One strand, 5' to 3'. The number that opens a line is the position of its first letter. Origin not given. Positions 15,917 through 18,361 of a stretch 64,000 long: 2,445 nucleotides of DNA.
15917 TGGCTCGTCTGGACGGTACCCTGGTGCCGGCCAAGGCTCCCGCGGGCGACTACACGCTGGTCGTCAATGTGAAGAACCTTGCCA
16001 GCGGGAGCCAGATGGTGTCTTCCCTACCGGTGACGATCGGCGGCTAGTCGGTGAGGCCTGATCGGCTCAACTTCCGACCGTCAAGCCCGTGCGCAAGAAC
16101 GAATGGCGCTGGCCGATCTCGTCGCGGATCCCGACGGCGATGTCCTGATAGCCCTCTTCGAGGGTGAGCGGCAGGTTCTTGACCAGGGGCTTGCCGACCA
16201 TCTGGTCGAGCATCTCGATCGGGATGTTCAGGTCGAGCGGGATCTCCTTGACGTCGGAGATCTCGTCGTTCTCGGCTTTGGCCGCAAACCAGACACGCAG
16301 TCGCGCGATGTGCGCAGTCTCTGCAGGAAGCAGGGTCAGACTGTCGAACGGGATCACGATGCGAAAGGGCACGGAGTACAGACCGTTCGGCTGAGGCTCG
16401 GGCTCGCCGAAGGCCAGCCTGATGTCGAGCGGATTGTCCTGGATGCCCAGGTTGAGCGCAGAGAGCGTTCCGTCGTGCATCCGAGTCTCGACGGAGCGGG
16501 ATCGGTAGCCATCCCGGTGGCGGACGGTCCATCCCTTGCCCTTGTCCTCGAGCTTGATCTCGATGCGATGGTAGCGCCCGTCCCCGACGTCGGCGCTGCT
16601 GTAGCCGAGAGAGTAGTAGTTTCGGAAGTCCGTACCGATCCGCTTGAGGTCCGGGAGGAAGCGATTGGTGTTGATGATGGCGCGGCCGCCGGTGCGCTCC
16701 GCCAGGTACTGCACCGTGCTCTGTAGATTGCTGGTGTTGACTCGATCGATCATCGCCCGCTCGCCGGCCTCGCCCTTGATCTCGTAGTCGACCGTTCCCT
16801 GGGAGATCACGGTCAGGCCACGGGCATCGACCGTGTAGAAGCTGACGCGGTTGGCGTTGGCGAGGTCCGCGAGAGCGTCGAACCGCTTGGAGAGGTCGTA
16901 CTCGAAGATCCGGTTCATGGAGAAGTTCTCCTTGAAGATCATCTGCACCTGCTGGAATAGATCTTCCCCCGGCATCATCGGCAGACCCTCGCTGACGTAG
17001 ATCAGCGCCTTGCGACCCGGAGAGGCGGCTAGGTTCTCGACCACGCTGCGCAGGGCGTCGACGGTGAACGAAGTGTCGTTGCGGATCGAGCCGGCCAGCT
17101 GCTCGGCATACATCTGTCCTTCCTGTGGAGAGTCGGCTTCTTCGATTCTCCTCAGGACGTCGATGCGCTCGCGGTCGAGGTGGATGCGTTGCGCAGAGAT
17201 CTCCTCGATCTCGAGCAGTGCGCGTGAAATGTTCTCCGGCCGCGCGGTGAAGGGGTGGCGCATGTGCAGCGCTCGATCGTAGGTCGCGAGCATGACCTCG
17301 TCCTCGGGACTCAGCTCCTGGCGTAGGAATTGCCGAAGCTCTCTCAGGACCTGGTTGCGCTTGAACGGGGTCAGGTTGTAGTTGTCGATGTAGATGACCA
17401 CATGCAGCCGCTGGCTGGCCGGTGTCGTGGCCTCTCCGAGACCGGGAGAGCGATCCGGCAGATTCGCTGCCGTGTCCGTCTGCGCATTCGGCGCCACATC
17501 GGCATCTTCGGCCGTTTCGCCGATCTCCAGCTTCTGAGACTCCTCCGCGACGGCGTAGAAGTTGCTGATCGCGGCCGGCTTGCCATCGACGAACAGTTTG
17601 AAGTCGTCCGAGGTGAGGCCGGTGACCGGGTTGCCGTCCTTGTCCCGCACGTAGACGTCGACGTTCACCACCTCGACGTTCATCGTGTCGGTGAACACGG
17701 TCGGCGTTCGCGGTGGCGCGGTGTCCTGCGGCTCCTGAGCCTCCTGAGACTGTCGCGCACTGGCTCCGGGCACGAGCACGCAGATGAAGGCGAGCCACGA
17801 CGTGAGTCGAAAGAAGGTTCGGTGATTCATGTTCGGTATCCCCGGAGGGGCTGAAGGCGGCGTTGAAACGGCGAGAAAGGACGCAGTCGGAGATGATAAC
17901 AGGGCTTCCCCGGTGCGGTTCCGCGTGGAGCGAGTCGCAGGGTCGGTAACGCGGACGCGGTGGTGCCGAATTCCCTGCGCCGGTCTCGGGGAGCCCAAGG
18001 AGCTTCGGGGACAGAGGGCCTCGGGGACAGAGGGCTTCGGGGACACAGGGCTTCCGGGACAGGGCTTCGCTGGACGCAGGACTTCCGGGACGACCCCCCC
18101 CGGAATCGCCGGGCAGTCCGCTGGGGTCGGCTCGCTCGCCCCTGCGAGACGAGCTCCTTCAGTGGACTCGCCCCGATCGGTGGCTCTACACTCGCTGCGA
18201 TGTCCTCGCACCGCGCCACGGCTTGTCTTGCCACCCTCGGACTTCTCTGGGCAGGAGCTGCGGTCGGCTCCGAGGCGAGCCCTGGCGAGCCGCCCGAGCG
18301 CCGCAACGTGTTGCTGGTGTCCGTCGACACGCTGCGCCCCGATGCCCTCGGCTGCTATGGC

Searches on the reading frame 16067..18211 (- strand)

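Call 15: search_protein_families(library=pfam, proteins=[window:16067-18211:-], max_evalue=0.001)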
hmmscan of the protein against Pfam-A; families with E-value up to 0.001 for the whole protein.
window:16067-18211:- (714 aa): 0 families

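Call 17: search_protein_families(library=ncbifam, proteins=[window:16067-18211:-], max_evalue=0.001)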
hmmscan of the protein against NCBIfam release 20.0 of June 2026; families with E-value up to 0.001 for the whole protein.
window:16067-18211:- (714 aa): 1 family
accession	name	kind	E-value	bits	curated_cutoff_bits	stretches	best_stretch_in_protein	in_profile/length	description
TIGR03436.1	acidobact_VWFA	subfamily_domain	2.8e-60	204.5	81.25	1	176-570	4-322/324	VWA domain-containing protein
